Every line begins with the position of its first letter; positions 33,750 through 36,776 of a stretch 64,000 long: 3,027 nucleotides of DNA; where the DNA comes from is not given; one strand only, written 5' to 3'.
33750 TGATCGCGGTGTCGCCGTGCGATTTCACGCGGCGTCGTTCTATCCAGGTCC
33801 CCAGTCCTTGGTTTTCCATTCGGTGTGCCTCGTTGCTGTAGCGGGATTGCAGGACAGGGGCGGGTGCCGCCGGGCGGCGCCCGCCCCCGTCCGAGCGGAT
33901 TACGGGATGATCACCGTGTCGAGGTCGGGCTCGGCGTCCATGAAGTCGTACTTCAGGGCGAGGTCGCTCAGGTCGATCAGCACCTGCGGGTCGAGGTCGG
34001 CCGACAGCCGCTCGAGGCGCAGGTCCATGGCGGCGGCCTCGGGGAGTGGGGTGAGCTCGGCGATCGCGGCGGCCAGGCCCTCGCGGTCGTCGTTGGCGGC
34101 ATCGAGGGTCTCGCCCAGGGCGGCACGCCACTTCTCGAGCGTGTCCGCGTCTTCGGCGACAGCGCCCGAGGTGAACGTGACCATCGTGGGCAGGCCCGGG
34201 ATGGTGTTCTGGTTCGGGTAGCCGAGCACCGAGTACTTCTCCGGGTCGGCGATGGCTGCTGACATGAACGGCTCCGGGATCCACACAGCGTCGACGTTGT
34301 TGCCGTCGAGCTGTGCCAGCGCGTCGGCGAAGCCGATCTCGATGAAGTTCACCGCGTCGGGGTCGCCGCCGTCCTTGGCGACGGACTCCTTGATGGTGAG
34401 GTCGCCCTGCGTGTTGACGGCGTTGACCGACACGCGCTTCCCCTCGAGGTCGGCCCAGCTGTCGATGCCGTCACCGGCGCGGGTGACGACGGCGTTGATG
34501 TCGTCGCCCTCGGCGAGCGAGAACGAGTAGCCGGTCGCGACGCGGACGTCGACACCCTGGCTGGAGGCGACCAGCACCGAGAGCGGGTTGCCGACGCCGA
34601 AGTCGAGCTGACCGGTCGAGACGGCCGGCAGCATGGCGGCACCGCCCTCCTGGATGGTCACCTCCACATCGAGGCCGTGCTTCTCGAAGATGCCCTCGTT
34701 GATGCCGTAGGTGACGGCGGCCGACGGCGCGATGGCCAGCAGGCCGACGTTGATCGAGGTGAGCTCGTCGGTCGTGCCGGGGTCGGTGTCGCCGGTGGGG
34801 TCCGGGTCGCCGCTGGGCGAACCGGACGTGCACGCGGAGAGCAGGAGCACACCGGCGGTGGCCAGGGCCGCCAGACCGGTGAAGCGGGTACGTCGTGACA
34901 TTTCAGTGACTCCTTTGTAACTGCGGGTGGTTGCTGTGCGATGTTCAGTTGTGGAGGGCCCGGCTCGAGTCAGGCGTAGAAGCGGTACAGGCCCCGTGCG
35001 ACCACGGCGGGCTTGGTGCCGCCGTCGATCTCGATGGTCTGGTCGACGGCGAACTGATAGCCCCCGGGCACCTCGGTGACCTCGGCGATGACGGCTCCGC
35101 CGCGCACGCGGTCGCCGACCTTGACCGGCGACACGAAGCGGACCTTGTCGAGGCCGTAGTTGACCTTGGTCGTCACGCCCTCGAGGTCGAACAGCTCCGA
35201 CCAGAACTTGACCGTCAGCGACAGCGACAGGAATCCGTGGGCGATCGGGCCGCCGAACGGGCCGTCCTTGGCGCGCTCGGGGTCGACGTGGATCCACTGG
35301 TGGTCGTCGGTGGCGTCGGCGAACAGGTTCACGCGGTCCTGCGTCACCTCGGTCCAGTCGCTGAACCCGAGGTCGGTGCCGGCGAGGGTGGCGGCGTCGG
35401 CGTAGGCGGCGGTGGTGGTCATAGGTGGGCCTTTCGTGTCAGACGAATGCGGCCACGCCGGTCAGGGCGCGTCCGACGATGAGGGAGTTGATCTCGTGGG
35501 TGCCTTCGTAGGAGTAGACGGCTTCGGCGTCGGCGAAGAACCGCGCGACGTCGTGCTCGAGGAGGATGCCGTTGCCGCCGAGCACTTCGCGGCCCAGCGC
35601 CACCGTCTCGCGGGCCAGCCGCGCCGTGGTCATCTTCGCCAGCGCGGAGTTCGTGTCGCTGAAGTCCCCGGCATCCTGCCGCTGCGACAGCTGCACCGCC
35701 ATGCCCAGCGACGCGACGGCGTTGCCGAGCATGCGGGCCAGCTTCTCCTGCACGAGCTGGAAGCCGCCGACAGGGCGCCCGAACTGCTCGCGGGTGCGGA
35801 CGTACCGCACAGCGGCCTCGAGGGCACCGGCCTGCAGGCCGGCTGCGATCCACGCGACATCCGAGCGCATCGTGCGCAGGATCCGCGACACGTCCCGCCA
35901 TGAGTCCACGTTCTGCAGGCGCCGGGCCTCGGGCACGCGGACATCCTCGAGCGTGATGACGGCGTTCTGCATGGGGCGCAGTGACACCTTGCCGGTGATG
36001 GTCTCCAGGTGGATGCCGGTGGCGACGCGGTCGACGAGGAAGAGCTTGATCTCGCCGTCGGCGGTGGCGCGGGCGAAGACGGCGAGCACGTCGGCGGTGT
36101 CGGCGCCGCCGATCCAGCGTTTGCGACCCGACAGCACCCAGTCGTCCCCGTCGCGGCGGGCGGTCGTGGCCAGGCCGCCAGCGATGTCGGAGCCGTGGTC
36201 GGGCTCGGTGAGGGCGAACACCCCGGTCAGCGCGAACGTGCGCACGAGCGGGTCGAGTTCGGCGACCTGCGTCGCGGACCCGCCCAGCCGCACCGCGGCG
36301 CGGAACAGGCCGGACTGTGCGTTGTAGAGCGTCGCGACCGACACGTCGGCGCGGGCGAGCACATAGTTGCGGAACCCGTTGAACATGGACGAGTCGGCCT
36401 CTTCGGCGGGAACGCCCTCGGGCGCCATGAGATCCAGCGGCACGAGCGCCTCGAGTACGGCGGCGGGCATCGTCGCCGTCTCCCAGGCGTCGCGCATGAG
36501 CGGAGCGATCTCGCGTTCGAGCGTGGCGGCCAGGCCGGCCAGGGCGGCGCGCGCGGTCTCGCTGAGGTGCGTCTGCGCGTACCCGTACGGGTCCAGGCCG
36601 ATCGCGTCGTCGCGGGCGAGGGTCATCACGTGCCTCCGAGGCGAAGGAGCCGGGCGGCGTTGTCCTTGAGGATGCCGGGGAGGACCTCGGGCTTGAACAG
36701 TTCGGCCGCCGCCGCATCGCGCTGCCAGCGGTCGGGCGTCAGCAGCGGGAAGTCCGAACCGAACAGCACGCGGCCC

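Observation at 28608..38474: phd/cou-type hydroxycinnamate beta-oxidative operon carrying an embedded NitT/TauT-type ABC importer and a coupled MFS pump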

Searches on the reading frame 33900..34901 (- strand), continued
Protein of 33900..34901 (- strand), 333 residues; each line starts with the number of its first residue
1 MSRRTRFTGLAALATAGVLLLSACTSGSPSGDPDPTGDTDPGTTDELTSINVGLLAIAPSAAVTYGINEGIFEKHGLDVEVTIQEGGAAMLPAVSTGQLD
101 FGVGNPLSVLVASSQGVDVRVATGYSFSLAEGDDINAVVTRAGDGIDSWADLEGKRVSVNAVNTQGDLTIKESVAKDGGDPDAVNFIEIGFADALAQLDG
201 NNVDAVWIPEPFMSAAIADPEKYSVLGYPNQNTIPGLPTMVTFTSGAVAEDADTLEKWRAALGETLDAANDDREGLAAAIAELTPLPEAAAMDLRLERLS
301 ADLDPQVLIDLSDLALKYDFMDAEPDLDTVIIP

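Call 59: get_annotated_region(hit=H1, flank=9000)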
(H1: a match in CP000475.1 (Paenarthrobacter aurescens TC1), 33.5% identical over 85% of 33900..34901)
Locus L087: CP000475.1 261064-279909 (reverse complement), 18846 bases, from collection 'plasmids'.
description: Paenarthrobacter aurescens TC1 plasmid pTC1, complete sequence
organism: Paenarthrobacter aurescens TC1 (NCBI taxid 290340)
taxonomy: Bacteria; Actinomycetota; Actinomycetes; Micrococcales; Micrococcaceae; Paenarthrobacter; Paenarthrobacter aurescens; Paenarthrobacter aurescens TC1
host: -; source: -; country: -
typing (MOB-suite, as given by PLSDB): conjugative; replicon rep_cluster_1783; relaxase MOBF,MOBF; mating-pair formation MPF_T
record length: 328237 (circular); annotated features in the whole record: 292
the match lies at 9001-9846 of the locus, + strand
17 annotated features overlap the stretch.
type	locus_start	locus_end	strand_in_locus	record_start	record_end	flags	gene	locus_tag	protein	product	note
CDS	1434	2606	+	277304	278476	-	-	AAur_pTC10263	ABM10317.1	putative ATPase, AAA-superfamily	-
CDS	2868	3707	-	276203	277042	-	-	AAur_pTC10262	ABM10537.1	ISAau1, transposase orfB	-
CDS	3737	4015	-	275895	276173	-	-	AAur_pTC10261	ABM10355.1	ISAau1, transposase orfA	-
CDS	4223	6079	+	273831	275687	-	-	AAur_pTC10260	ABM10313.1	hypothetical protein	-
CDS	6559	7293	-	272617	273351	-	-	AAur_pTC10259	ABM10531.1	hypothetical protein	-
CDS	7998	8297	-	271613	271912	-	-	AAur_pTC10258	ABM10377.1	hypothetical protein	-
CDS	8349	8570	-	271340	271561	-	-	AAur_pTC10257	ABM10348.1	hypothetical protein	-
CDS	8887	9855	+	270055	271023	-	-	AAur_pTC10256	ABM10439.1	putative extracellular solute-binding protein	-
CDS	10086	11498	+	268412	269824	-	-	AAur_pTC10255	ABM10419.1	putative Amidase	-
CDS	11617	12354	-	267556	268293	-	-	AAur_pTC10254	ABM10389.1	PcaR transcriptional regulator, IclR family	-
CDS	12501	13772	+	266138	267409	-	-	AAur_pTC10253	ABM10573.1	Aromatic-ring hydroxylating dioxygenase alpha-subunit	-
CDS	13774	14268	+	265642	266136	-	-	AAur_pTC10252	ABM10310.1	Aromatic-ring hydroxylating dioxygenase beta-subunit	-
CDS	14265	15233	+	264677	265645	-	-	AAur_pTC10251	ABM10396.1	Pyridoxal phosphate biosynthetic protein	-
CDS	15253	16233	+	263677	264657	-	-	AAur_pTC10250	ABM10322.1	CDP-6-deoxy-L-threo-D-glycero-4-hexulose-3- dehydrase reductase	-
CDS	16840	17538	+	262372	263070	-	-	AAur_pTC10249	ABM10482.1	putative ABC transporter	-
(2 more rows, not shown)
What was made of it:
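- A 33%-identical paralogue on pTC1 sits beside genes I read as terephthalate-type dioxygenase genes (call 59).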

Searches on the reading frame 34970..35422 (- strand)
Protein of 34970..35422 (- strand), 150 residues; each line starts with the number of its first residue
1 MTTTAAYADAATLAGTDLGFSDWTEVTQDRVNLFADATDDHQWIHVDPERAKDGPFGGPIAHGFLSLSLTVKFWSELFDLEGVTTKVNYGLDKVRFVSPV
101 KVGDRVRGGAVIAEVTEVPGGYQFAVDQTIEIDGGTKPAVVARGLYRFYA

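Call 7: search_protein_families(library=pfam, proteins=[window:34970-35422:-])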
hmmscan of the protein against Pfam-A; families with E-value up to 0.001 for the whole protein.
window:34970-35422:- (150 aa): 2 families
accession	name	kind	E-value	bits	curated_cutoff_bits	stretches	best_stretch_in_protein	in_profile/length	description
PF01575.25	MaoC_dehydratas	-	3e-27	95.1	27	1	11-117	3-106/123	MaoC like domain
PF13452.11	FAS1_DH_region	-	2.1e-05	25.1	22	1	24-124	12-114/132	FAS1-like, dehydratase domain region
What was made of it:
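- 34970..35422 (-): MaoC-type enoyl-CoA hydratase (CouM/PhdE-type). MaoC_dehydratas at 95 bits (call 7).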

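Call 8: search_protein_families(library=ncbifam, proteins=[window:34970-35422:-])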
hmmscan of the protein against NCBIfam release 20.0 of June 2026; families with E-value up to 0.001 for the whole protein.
window:34970-35422:- (150 aa): 3 families
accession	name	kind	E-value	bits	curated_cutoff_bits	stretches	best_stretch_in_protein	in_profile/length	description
TIGR02278.1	PaaN-DH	equivalog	9.8e-12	43.9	562.8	1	21-107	536-620/664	phenylacetic acid degradation bifunctional protein PaaZ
NF040624.1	HadA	equivalog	2.5e-05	24.6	180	1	16-120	3-110/144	(3R)-hydroxyacyl-ACP dehydratase subunit HadA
NF006045.0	PRK08190.1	subfamily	0.00013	20.9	282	1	26-107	26-103/467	bifunctional enoyl-CoA hydratase/phosphate acetyltransferase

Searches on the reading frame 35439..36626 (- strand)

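Call 7: search_protein_families(library=pfam, proteins=[window:35439-36626:-])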
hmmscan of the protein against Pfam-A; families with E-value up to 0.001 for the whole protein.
window:35439-36626:- (395 aa): 5 families
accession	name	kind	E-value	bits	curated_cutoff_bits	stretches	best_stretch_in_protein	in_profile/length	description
PF00441.29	Acyl-CoA_dh_1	-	1.1e-28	100.7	22.4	1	243-388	4-149/150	Acyl-CoA dehydrogenase, C-terminal domain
PF02770.24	Acyl-CoA_dh_M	-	2.3e-21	76.2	33.3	1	137-229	2-97/97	Acyl-CoA dehydrogenase, middle domain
PF22924.1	ACOX_C_alpha1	-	8.6e-07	29.3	27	1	252-388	6-168/169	Acyl-CoA oxidase, C-alpha1 domain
PF08028.16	Acyl-CoA_dh_2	-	6.9e-06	26.8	22.7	1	260-376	6-132/134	Acyl-CoA dehydrogenase, C-terminal domain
PF02771.21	Acyl-CoA_dh_N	-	0.0003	21.6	22.9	0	23-122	2-103/113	Acyl-CoA dehydrogenase, N-terminal domain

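Call 8: search_protein_families(library=ncbifam, proteins=[window:35439-36626:-])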
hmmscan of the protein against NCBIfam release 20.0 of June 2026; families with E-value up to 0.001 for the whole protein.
window:35439-36626:- (395 aa): 19 families
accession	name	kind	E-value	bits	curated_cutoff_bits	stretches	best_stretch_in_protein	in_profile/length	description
NF052270.1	Staph_DH_FadE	equivalog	1.9e-140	468.1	600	1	14-395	15-400/400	acyl-CoA dehydrogenase FadE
NF042972.1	AcrlCoAredClosAcrC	equivalog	8.7e-42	143.1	640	1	37-388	21-376/378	acryloyl-CoA reductase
NF043006.1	CyhCrbnylCoADH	equivalog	8.2e-36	123.8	650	1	24-388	7-375/380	cyclohexane-1-carbonyl-CoA dehydrogenase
NF042439.1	SulpropCoADesulf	equivalog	6.5e-33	114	600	1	137-385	110-367/379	3-sulfinopropanoyl-CoA desulfinase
NF008997.0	PRK12341.1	equivalog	1.5e-32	113.1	537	1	31-388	15-376/382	acyl-CoA dehydrogenase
NF045552.1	GlutCoADH_Des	equivalog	1.6e-32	113.1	470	1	113-385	101-376/387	glutaryl-CoA dehydrogenase Acd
NF058590.1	AcCoDHFadEBacil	equivalog_domain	1.8e-30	106.1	600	1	111-306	113-309/586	acyl-CoA dehydrogenase FadE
NF002885.1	PRK03354.1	equivalog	4.3e-27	95.1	540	1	134-387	118-372/378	crotonobetainyl-CoA dehydrogenase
NF045652.1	ProlPCPDhRedW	equivalog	3.3e-26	92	650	1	128-388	111-373/376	L-prolyl-[peptidyl-carrier protein] dehydrogenase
NF053553.1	prodigi_MBC_PigA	equivalog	3.4e-26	92.3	500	1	135-388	123-379/381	prodigiosin MBC biosynthesis dehydrogenase PigA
TIGR03207.1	cyc_hxne_CoA_dh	equivalog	1.1e-21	77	575.35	1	29-386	8-369/372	cyclohexanecarboxyl-CoA dehydrogenase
TIGR03203.1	pimD_small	equivalog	3.7e-19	69.1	652.7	1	101-365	86-353/378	pimeloyl-CoA dehydrogenase small subunit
NF007000.1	PRK09463.1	subfamily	2.8e-11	42.5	600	1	137-356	161-400/726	acyl-CoA dehydrogenase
NF050027.1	acylCoADhIpdE2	equivalog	1.9e-09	37.5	450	1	263-369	190-291/311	acyl-CoA dehydrogenase IpdE2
TIGR04022.1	sulfur_SfnB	equivalog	4.7e-09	35.6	430.9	1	89-285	72-263/391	SfnB family sulfur acquisition oxidoreductase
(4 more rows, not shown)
